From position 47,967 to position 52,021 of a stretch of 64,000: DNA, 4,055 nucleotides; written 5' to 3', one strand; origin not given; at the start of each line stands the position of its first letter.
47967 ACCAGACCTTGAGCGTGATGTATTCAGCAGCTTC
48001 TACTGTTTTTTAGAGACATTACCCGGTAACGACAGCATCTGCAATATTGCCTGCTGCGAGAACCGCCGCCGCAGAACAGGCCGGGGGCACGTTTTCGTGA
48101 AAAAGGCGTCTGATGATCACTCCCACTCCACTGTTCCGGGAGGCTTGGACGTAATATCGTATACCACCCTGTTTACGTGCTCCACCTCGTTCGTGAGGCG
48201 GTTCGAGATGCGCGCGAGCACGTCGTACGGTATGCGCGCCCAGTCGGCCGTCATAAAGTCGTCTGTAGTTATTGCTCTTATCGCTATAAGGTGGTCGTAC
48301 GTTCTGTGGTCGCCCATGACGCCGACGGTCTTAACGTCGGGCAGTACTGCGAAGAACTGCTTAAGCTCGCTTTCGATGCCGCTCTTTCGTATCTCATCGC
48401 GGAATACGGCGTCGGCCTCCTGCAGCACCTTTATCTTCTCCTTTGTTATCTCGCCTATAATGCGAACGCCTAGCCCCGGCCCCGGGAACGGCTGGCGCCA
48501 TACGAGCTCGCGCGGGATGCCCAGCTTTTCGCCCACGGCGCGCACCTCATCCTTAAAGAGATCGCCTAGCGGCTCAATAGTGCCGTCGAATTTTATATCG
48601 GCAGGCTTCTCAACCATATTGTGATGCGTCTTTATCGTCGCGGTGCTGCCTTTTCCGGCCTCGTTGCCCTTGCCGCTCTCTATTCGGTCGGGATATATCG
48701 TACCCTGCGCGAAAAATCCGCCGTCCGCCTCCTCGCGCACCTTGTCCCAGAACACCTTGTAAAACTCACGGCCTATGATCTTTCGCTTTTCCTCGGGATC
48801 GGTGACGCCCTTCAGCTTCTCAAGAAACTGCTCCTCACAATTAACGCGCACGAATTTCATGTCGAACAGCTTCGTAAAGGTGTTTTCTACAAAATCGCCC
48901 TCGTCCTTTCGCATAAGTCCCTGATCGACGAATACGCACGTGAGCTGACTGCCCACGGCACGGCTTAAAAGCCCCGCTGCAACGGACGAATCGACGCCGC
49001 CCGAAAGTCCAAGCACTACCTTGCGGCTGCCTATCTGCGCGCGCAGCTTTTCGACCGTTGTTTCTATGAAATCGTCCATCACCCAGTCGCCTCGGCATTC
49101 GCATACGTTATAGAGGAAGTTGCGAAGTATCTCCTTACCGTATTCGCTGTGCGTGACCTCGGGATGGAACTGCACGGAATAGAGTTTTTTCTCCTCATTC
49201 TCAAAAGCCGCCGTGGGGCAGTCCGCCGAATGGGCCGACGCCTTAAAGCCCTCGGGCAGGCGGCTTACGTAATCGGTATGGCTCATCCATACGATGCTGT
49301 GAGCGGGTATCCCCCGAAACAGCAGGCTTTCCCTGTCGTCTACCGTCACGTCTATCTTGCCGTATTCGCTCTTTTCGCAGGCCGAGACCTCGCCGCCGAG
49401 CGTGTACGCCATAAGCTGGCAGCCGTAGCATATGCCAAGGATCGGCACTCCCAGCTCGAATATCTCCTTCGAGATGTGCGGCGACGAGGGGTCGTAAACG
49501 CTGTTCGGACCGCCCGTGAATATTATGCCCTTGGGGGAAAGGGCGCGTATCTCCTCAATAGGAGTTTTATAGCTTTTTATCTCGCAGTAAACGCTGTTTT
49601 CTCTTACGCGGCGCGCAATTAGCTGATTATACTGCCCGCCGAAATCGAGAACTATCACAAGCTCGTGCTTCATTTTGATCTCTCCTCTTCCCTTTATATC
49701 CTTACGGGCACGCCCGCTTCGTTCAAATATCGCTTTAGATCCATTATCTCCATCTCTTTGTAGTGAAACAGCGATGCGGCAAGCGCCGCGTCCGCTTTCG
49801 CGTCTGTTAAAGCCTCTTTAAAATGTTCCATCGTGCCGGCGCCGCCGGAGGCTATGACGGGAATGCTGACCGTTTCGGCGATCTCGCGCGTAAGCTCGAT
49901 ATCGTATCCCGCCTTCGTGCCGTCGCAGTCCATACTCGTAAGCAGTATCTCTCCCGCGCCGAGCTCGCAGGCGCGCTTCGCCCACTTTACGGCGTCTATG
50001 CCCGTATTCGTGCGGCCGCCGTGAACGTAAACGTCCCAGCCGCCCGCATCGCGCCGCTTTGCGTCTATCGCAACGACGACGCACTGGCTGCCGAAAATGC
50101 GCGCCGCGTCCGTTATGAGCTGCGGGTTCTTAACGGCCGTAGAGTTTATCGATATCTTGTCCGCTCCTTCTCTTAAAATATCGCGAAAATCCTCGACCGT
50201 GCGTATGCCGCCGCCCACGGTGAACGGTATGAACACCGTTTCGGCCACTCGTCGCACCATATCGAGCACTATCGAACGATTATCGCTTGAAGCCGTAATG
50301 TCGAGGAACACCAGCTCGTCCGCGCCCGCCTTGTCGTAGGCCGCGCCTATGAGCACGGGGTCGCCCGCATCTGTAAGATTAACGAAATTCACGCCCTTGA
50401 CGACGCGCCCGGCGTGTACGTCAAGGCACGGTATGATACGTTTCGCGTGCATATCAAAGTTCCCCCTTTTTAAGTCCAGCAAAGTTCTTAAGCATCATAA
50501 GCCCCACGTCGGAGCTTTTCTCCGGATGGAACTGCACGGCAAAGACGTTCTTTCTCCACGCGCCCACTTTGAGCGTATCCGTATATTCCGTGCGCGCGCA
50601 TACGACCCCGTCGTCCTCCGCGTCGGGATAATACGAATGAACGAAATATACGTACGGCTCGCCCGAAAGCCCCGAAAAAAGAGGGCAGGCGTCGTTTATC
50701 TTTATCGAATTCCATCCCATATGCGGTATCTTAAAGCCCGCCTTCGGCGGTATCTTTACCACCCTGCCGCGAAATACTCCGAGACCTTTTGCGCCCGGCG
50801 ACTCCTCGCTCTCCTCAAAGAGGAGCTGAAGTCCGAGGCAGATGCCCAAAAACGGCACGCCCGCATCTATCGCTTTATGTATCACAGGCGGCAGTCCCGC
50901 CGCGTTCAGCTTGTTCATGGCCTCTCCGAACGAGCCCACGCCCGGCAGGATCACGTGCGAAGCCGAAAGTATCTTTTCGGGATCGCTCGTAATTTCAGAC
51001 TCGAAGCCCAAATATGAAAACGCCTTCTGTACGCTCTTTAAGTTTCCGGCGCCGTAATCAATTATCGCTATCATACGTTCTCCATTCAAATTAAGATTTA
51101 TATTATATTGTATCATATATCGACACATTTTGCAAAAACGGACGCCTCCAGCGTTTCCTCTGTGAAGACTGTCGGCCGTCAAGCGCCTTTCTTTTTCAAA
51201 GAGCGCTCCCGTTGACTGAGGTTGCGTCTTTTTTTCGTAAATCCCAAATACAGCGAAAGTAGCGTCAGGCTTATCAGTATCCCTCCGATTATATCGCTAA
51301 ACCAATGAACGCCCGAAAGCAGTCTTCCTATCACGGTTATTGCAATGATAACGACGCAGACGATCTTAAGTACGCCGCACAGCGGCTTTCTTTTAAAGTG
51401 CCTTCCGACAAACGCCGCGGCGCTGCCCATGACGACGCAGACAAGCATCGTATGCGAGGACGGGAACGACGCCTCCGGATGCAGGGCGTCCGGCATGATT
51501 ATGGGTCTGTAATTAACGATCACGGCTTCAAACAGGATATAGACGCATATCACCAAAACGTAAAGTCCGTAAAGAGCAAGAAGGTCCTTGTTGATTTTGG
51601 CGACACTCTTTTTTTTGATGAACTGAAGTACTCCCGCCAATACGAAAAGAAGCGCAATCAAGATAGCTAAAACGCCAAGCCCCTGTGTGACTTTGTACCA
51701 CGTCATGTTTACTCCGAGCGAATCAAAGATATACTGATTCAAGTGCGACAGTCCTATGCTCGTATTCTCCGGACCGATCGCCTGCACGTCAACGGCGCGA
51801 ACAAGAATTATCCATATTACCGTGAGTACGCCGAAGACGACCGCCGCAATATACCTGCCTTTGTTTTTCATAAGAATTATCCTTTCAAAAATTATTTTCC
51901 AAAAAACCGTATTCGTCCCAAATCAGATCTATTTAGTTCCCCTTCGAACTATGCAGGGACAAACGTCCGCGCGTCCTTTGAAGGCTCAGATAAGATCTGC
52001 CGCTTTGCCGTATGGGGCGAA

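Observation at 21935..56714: Four unrelated large secreted proteins end in the same ~70-80-aa C-terminal module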

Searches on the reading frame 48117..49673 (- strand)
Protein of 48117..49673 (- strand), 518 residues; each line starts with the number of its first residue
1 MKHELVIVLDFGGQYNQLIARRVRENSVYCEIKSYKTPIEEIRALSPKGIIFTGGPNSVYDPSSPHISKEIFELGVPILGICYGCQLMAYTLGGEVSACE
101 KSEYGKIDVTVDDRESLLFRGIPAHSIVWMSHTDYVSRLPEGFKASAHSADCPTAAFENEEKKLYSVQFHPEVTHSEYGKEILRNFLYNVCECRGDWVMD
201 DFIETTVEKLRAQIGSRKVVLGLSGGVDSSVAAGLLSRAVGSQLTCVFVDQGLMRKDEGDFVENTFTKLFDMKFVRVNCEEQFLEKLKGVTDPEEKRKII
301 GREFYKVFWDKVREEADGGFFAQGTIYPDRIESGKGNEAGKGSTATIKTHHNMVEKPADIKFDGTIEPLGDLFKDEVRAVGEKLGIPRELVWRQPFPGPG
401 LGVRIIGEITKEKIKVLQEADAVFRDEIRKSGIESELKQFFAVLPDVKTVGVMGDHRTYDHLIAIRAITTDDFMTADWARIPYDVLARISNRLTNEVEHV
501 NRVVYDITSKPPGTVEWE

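Call 22: search_protein_families(library=pfam, proteins=[window:48117-49673:-], max_evalue=0.001)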
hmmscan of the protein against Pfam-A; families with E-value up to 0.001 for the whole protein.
window:48117-49673:- (518 aa): 6 families
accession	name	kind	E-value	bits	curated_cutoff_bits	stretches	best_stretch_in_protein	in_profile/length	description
PF00117.34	GATase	-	3.9e-48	164.1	22.8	1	8-189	2-189/190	Glutamine amidotransferase class-I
PF00958.27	GMP_synt_C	-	8.1e-44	148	27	1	426-517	1-92/92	GMP synthase C terminal domain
PF02540.23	NAD_synthase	-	9.5e-12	45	21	1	201-245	7-48/242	NAD synthase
PF07722.19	Peptidase_C26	-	1.7e-11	44.7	20.5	1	66-172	96-219/219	Peptidase C26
PF03054.22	tRNA_Me_trans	-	1.1e-05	25.6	20.6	1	218-254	2-37/202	tRNA methyl transferase HUP domain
PF00764.25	Arginosuc_synth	-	0.00016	22.2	27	1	218-286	1-68/162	Arginosuccinate synthase N-terminal HUP domain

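Call 60: list_cluster_members(proteins=[window:48120-49673:-, window:46683-47804:-, window:24786-25751:-, window:44319-46280:-, window:56502-58310:-, window:58547-59482:+, window:27582-28778:-, window:34935-37190:-])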
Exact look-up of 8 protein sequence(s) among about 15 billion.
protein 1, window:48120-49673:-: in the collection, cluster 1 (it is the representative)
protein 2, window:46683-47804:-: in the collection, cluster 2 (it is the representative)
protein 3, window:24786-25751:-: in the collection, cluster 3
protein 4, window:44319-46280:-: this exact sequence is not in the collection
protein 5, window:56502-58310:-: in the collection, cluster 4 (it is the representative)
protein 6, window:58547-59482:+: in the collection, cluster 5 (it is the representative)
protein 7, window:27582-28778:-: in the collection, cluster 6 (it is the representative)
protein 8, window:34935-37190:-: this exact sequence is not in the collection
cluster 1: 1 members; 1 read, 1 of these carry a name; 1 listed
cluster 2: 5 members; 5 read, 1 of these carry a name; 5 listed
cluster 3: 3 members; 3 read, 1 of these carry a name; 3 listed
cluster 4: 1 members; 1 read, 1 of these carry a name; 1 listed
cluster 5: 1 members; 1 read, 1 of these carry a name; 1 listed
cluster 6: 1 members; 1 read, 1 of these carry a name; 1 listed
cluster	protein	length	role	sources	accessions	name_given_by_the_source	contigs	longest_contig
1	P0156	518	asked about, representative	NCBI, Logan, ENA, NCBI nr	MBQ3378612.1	MAG: glutamine-hydrolyzing GMP synthase [Clostridia bacterium] | glutamine-hydrolyzing GMP synthase [Clostridia bacterium]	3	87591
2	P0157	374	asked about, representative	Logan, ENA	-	-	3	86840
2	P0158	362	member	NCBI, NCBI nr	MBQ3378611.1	MAG: asparaginase [Clostridia bacterium] | asparaginase [Clostridia bacterium]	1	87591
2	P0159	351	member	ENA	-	-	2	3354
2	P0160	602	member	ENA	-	-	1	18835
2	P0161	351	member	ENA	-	-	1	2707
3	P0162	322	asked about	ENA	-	-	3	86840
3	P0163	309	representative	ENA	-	-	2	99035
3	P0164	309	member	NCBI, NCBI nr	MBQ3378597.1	MAG: cysteine synthase A [Clostridia bacterium] | cysteine synthase A [Clostridia bacterium]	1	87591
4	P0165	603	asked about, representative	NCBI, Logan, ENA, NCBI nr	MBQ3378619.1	MAG: Ig domain-containing protein [Clostridia bacterium] | Ig domain-containing protein [Clostridia bacterium]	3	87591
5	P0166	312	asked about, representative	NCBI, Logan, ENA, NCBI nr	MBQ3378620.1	MAG: L-lactate dehydrogenase [Clostridia bacterium] | L-lactate dehydrogenase [Clostridia bacterium]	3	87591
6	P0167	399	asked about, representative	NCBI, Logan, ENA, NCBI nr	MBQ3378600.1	MAG: ATP-binding protein [Clostridia bacterium] | ATP-binding protein [Clostridia bacterium]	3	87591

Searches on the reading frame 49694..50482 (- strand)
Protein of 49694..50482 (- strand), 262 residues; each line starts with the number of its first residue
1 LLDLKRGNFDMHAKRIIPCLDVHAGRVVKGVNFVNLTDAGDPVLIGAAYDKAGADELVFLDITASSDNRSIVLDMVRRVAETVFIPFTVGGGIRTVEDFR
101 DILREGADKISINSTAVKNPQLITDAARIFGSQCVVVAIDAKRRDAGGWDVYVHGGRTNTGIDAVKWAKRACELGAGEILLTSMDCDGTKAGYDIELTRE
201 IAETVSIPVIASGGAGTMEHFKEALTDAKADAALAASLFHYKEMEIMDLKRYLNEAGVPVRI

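Call 22: search_protein_families(library=pfam, proteins=[window:49694-50482:-], max_evalue=0.001)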
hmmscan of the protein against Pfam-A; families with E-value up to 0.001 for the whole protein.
window:49694-50482:- (262 aa): 5 families
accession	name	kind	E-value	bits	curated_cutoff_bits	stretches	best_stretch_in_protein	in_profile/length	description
PF00977.27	His_biosynth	-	1.7e-85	286.5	23.6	1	15-244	1-227/228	Histidine biosynthesis protein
PF01207.24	Dus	-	2.4e-07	30.6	20.4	0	71-125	171-226/311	Dihydrouridine synthase (Dus)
PF03060.21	NMO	-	8.7e-07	29.1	28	1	161-249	142-236/331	Nitronate monooxygenase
PF02581.23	TMP-TENI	-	1.9e-05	24.5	27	0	174-217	119-160/180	Thiamine monophosphate synthase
PF04309.18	G3P_antiterm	-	0.0001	22.3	27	0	71-115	126-170/173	Glycerol-3-phosphate responsive antiterminator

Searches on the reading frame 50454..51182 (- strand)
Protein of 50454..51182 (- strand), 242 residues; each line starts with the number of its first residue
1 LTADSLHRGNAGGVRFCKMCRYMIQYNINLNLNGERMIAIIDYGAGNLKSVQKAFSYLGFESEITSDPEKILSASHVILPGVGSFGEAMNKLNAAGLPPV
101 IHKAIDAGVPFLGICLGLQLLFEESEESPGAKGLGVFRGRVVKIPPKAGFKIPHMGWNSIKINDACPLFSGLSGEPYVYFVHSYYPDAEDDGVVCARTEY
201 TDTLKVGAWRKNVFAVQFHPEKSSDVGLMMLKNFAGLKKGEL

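Call 22: search_protein_families(library=pfam, proteins=[window:50454-51182:-], max_evalue=0.001)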
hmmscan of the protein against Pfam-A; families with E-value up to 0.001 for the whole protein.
window:50454-51182:- (242 aa): 3 families
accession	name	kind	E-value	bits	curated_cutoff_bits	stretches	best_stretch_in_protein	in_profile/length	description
PF00117.34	GATase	-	3.9e-25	89.1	22.8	1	40-234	2-186/190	Glutamine amidotransferase class-I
PF07685.20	GATase_3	-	8.1e-06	26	27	1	68-139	34-113/196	CobB/CobQ-like glutamine amidotransferase domain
PF07722.19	Peptidase_C26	-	0.0002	21.6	20.5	0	100-121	97-118/219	Peptidase C26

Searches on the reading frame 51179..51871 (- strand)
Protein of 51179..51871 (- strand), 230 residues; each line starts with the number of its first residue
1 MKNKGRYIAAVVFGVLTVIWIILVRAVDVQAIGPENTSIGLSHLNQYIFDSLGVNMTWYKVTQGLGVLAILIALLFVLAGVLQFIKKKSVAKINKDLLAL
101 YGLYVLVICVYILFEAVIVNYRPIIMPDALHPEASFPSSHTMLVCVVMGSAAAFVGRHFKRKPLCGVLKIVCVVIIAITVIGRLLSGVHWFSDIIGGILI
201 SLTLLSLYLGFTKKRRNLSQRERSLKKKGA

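Call 22: search_protein_families(library=pfam, proteins=[window:51179-51871:-], max_evalue=0.001)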
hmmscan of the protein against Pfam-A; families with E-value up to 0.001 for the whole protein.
window:51179-51871:- (230 aa): 2 families
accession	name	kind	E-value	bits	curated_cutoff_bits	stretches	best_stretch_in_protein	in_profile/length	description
PF01569.27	PAP2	-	2e-11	44.2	27.2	1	133-215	48-128/130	PAP2 superfamily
PF14378.12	PAP2_3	-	0.00012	22.4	27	1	131-203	122-186/190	PAP2 superfamily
